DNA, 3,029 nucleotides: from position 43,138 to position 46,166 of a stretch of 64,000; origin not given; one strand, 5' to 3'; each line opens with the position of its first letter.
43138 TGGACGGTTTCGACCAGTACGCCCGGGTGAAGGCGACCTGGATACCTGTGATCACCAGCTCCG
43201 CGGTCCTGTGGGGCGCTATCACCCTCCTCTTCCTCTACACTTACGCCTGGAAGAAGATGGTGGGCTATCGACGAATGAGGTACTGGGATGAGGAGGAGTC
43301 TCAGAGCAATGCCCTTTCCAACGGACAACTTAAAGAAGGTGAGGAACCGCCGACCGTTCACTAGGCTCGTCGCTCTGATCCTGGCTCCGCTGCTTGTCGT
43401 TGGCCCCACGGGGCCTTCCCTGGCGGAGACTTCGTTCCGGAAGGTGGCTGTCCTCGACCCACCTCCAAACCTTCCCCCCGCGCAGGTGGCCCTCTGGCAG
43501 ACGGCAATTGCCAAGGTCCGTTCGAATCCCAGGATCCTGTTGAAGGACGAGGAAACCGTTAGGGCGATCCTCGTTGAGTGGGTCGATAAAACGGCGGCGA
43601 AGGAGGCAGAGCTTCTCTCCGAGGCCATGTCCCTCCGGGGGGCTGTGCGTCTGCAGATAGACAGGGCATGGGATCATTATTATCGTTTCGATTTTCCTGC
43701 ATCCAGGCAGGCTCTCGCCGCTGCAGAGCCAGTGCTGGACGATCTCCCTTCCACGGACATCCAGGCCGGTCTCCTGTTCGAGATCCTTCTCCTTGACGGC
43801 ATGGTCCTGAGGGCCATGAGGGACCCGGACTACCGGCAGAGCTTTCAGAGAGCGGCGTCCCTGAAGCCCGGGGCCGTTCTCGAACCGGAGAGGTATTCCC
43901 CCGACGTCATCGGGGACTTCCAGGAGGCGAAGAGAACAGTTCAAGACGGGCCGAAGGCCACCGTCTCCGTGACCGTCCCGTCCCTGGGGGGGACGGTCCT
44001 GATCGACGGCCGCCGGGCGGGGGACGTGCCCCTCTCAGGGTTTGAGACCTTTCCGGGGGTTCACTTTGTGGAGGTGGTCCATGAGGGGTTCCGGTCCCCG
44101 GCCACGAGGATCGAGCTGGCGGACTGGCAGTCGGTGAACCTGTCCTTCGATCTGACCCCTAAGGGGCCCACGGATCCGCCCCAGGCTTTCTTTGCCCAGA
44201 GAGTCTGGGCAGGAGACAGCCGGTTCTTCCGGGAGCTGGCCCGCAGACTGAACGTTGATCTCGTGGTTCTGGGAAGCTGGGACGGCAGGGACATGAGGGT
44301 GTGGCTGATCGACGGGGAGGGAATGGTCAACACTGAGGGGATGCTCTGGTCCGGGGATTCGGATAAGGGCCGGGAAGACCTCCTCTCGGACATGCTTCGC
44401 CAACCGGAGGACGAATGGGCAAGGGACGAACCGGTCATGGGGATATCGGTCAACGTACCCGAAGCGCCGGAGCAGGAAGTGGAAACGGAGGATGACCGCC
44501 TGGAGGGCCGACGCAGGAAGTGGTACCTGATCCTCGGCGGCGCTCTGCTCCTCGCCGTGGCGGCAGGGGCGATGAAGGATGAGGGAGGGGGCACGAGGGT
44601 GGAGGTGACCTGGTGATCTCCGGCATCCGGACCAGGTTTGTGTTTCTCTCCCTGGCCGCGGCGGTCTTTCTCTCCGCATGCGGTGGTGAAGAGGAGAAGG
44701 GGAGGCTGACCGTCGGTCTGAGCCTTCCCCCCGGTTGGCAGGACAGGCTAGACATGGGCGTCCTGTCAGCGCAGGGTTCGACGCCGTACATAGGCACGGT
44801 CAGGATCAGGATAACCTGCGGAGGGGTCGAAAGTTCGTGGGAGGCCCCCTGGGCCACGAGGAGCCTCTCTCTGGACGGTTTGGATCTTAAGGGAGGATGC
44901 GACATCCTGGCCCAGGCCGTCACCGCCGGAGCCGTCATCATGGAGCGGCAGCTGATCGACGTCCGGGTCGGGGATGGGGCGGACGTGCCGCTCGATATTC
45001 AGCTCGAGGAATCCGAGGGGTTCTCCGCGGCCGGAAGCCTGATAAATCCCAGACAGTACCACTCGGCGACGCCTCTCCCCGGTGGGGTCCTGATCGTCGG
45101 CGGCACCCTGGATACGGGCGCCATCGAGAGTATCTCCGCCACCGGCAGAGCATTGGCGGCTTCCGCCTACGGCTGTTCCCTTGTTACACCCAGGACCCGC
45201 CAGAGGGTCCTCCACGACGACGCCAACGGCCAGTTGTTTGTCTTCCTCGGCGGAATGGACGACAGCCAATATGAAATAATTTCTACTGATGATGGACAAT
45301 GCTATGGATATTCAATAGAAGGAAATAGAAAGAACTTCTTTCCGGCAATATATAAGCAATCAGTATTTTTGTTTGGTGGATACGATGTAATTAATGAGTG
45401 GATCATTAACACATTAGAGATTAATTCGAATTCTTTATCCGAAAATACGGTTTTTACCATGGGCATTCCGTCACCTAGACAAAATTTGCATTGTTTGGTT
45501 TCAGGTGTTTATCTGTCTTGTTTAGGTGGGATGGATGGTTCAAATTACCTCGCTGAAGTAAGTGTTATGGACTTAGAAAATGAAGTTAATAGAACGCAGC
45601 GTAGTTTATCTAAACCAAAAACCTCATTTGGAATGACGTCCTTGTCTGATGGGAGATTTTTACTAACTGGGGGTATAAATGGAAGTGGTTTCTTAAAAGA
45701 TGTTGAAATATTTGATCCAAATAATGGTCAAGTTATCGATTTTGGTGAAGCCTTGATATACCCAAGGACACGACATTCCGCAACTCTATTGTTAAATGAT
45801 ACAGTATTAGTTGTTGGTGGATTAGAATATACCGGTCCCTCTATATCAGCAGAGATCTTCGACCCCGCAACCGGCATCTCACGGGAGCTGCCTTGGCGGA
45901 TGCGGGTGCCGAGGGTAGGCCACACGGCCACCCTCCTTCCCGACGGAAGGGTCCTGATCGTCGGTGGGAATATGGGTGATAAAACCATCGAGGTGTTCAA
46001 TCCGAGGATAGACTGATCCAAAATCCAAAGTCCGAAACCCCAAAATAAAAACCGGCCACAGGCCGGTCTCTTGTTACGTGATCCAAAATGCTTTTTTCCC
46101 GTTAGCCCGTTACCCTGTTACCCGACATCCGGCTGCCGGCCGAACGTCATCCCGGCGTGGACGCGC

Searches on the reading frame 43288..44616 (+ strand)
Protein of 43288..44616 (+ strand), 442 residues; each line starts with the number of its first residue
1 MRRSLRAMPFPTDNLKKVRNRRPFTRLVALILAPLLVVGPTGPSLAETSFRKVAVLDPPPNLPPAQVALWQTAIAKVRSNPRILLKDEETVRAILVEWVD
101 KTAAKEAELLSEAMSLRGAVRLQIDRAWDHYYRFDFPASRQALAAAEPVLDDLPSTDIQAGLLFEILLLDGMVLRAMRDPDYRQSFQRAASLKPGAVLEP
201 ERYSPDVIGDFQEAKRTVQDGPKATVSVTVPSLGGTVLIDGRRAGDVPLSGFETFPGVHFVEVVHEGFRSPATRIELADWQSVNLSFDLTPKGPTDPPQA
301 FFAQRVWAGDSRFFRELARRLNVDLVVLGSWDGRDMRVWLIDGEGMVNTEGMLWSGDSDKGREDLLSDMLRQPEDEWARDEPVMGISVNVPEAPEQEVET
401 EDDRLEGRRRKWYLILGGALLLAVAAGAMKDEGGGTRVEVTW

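Call 57: search_protein_families(library=pfam, proteins=[window:43288-44616:+], max_evalue=0.0001)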
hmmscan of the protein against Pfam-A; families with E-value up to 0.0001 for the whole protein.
window:43288-44616:+ (442 aa): 1 family
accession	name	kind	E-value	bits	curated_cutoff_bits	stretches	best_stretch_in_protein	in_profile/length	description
PF08308.17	PEGA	-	1.9e-05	24.9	20.8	1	226-291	4-69/71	PEGA domain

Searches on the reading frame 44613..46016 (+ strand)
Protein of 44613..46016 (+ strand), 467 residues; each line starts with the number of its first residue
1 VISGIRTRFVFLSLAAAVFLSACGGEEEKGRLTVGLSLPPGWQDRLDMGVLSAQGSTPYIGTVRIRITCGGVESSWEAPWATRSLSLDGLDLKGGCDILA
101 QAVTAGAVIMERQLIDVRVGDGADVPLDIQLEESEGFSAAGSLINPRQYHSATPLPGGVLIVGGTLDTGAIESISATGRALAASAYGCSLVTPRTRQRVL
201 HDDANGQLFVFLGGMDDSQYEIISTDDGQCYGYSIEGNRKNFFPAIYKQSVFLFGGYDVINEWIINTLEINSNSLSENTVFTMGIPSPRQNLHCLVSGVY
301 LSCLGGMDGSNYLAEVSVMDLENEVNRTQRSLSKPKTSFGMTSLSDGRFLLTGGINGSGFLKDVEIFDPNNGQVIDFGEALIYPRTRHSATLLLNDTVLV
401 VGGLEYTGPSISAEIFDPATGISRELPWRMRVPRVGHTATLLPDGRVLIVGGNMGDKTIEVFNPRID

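Call 57: search_protein_families(library=pfam, proteins=[window:44613-46016:+], max_evalue=0.0001)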
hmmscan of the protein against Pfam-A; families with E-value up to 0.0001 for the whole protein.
window:44613-46016:+ (467 aa): 7 families
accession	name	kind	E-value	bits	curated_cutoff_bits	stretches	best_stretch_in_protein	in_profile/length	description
PF13418.12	Kelch_4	-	7.1e-23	80.7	21.6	1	338-373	4-40/49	Galactose oxidase, central domain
PF24681.1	Kelch_KLHDC2_KLHL20_DRC7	-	3.7e-21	75.9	50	2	246-452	6-221/221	KLHDC2/KLHL20/DRC7 Kelch-repeats domain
PF01344.31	Kelch_1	-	2.3e-15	56.2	20.1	0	346-373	11-38/46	Kelch motif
PF13964.12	Kelch_6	-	3.2e-15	55.9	25.3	0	384-434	1-50/50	Kelch motif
PF24981.1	Beta-prop_ATRN-LZTR1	-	3.1e-08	33.7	50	1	252-453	2-220/289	Attractin/LZTR1 beta-propeller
PF07646.21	Kelch_2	-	1.3e-07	31.7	21.3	0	435-457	2-26/48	Kelch motif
PF07250.17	Glyoxal_oxid_N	-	6.6e-05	22.7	37.5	0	337-405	69-137/243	Glyoxal oxidase N-terminus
